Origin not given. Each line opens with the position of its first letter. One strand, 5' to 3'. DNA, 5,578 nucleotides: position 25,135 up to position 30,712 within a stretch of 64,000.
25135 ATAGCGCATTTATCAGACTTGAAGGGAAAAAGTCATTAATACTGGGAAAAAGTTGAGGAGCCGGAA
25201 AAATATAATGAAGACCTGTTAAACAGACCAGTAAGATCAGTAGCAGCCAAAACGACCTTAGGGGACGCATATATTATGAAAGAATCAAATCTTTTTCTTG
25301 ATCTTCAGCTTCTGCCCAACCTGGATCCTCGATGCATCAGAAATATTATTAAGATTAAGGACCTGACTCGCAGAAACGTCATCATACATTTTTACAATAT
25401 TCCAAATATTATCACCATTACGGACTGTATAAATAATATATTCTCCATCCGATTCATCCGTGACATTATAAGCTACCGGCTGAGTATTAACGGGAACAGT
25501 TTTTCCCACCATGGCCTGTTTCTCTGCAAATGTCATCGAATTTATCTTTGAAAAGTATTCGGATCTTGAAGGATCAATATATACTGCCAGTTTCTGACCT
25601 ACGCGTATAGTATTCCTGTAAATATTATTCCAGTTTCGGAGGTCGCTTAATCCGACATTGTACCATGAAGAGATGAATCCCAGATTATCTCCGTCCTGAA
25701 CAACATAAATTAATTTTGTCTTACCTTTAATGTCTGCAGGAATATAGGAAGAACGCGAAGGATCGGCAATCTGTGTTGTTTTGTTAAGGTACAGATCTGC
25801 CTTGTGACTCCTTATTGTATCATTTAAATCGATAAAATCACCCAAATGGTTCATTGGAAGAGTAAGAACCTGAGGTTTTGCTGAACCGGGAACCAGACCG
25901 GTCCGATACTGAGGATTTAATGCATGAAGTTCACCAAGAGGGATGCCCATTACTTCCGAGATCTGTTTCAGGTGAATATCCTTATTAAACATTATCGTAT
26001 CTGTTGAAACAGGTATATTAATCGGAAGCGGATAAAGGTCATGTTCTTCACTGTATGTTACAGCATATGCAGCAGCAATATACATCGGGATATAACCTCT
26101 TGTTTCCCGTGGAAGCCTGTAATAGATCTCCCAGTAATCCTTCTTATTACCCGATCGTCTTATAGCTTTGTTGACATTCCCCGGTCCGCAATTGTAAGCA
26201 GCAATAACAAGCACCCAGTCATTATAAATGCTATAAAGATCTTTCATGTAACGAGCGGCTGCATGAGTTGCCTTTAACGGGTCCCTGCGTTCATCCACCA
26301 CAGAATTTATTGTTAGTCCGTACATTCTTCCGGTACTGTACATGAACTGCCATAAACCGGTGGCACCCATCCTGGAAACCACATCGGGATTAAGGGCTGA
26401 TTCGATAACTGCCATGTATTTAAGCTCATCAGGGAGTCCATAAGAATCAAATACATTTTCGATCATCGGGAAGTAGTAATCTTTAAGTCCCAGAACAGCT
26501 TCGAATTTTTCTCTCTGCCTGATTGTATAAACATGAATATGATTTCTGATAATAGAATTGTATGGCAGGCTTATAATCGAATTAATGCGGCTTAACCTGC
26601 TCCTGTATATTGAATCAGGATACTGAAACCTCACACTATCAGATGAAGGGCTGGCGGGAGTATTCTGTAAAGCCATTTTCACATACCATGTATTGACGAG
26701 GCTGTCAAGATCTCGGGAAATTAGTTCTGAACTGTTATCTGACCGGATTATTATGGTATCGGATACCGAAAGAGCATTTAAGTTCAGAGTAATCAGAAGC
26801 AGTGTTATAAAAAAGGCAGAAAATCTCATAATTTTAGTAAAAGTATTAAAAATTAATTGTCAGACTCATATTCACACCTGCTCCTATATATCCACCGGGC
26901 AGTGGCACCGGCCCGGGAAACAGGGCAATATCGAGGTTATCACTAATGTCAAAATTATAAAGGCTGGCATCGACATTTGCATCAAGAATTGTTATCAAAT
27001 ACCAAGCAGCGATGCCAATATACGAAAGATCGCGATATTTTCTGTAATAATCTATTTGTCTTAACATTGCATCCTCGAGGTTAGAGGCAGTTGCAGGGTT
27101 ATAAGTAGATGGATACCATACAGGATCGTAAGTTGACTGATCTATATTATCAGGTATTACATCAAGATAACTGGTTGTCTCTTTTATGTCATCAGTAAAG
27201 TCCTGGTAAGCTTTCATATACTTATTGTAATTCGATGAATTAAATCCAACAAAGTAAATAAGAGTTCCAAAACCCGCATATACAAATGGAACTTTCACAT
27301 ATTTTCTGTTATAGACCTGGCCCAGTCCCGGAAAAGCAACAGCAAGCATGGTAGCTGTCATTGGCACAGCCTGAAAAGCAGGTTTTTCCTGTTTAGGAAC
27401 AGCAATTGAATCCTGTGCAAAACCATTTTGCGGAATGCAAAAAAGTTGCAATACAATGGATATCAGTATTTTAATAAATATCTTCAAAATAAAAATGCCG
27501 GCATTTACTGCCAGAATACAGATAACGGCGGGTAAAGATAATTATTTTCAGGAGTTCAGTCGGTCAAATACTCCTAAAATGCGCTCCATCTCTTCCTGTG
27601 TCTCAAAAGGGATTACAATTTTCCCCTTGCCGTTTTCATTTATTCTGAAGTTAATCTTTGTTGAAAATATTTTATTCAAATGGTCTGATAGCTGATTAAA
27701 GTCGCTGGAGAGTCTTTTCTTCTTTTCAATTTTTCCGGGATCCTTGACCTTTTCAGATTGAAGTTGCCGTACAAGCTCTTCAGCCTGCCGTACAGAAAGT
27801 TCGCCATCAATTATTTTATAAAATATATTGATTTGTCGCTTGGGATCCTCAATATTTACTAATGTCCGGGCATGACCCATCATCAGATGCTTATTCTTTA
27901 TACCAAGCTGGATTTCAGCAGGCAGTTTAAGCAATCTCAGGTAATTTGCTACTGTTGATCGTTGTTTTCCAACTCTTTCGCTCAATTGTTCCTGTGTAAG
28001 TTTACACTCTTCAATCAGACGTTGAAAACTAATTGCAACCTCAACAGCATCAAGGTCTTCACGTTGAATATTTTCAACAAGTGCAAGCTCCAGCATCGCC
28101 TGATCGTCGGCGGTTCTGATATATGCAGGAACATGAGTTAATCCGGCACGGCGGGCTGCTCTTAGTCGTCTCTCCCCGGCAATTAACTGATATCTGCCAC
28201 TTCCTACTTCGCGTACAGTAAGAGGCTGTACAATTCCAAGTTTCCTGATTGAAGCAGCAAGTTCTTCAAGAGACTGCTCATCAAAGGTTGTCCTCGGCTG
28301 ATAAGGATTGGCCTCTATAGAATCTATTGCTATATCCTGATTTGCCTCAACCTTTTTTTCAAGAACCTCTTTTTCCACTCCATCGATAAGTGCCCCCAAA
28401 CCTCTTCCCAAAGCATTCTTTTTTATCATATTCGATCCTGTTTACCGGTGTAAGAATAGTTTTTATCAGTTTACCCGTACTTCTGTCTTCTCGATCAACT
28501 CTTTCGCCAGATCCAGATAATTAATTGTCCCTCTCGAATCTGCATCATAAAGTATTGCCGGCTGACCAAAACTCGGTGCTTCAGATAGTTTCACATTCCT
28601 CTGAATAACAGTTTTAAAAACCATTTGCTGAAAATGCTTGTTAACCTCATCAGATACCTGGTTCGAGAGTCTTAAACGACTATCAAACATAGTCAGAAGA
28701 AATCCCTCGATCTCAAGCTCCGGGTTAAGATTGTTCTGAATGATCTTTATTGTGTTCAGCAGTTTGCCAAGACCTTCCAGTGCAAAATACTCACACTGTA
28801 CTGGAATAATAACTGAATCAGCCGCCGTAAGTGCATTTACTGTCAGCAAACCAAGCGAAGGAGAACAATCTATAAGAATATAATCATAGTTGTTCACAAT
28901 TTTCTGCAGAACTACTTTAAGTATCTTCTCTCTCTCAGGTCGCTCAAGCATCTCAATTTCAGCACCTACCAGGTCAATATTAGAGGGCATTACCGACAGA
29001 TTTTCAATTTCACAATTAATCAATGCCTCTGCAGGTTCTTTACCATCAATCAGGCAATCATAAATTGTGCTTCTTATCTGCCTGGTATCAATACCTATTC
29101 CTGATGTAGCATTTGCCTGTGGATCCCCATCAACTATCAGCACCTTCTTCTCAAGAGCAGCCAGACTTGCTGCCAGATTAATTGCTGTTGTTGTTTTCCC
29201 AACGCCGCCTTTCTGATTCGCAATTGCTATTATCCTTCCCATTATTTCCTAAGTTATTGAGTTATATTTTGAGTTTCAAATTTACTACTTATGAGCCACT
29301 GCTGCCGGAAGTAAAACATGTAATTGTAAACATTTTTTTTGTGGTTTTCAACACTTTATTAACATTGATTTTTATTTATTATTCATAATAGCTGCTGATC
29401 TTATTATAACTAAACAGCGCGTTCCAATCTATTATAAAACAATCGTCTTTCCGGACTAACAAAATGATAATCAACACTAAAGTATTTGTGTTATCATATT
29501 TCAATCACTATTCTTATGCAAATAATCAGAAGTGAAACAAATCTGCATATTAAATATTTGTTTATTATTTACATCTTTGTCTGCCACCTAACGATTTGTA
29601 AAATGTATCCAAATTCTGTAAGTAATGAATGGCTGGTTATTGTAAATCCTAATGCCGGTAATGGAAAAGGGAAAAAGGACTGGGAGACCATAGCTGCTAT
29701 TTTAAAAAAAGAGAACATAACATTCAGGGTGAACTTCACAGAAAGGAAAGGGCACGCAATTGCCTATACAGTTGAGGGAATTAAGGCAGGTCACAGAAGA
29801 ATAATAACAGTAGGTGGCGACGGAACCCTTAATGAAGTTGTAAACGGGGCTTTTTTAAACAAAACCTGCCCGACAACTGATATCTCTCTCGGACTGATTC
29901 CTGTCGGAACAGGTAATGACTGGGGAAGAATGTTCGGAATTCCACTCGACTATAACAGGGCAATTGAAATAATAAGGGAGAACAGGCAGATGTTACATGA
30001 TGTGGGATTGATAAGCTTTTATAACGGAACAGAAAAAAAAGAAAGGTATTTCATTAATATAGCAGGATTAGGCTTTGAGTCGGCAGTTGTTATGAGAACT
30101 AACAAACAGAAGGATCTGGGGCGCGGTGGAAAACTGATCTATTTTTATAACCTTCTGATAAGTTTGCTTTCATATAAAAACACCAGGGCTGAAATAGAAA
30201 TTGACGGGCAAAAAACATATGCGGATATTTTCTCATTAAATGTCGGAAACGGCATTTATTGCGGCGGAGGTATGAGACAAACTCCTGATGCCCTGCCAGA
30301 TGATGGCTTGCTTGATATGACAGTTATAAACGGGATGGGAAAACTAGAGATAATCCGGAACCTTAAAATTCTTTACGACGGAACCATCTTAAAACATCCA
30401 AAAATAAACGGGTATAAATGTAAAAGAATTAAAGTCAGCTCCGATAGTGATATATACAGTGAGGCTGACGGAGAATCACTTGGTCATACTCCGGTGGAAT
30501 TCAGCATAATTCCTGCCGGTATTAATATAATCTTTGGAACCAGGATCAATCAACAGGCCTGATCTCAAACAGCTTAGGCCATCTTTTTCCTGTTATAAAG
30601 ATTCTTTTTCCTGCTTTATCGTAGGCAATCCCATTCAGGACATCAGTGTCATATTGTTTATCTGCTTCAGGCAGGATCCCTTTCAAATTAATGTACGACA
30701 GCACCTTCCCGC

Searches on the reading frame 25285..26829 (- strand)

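Call 45: search_protein_families(library=pfam, proteins=[window:25285-26829:-], max_evalue=0.0001)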
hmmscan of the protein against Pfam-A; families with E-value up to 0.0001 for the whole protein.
window:25285-26829:- (514 aa): 2 families
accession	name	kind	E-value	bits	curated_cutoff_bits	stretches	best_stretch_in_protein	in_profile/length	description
PF01464.25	SLT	-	1.8e-30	105.3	21.3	1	133-231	14-113/117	Transglycosylase SLT domain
PF01476.26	LysM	-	5.1e-20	71.6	20.9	2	467-511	1-43/43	LysM domain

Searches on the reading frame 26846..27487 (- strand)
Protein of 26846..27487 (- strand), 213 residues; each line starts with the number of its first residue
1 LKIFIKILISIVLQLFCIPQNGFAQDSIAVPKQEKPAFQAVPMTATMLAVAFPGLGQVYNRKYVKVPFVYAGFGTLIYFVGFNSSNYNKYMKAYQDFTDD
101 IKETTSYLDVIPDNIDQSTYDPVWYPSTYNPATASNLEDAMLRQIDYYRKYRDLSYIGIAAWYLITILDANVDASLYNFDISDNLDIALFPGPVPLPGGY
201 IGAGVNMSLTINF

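Call 45: search_protein_families(library=pfam, proteins=[window:26846-27487:-], max_evalue=0.0001)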
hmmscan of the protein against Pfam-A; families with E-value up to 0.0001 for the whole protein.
window:26846-27487:- (213 aa): 1 family
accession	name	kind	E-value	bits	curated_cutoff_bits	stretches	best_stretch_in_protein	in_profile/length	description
PF18935.5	DUF5683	-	1.7e-39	135.7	26.7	1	41-196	4-136/151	Family of unknown function (DUF5683)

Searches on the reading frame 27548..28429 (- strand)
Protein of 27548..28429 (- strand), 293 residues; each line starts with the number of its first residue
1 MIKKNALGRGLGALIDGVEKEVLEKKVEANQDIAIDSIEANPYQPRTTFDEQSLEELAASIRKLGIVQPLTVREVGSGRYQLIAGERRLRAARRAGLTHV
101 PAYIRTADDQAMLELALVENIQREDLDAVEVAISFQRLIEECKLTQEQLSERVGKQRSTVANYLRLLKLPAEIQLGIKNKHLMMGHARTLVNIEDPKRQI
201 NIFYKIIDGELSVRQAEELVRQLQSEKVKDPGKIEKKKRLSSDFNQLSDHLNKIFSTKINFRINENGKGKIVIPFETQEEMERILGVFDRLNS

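Call 90: search_protein_families(library=pfam, proteins=[window:27548-28429:-], max_evalue=0.00001)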
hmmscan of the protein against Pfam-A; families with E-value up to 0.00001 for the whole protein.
window:27548-28429:- (293 aa): 3 families
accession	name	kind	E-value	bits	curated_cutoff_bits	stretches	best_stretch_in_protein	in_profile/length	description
PF17762.8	HTH_ParB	-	3.2e-36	124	22.6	1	124-224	1-101/102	ParB HTH domain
PF02195.25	ParB_N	-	6.8e-35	119.4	26.3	1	31-122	4-95/95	ParB N-terminal domain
PF23552.2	ParB_C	-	2e-07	30.8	23.8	1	242-286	3-47/50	ParB dimerisation domain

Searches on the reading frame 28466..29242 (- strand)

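Call 90: search_protein_families(library=pfam, proteins=[window:28466-29242:-], max_evalue=0.00001)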
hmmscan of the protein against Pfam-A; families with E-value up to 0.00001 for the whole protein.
window:28466-29242:- (258 aa): 7 families
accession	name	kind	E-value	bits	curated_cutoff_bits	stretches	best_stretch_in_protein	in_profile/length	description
PF13614.12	AAA_31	-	1.6e-71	240.4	27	1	3-178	2-177/177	AAA domain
PF01656.29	CbiA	-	1.6e-28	99.6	25.4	1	5-228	1-124/125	CobQ/CobB/MinD/ParA nucleotide binding domain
PF06564.18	CBP_BcsQ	-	2.5e-11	44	21.3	1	4-247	3-231/234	Cellulose biosynthesis protein BcsQ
PF09140.17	MipZ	-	3e-11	43.6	20.7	1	4-161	2-142/262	ATPase MipZ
PF10609.15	ParA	-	1.9e-10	41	27.1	1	3-147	4-142/246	NUBPL iron-transfer P-loop NTPase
PF00142.24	Fer4_NifH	-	6.1e-09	36.2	25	1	5-65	3-60/271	4Fe-4S iron sulfur cluster binding proteins, NifH/frxC family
PF02374.21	ArsA_ATPase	-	1.6e-07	31.3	24.3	1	10-73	8-75/305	Anion-transporting ATPase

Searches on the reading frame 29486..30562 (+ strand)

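Call 90: search_protein_families(library=pfam, proteins=[window:29486-30562:+], max_evalue=0.00001)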
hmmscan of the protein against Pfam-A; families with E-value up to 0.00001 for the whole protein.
window:29486-30562:+ (358 aa): 2 families
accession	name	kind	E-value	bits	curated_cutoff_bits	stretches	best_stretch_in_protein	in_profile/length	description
PF19279.4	YegS_C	-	2.9e-32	112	27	1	195-349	5-157/158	YegS C-terminal NAD kinase beta sandwich-like domain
PF00781.29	DAGK_cat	-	3.1e-30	104.8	23.6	1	49-174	2-123/125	Diacylglycerol kinase catalytic domain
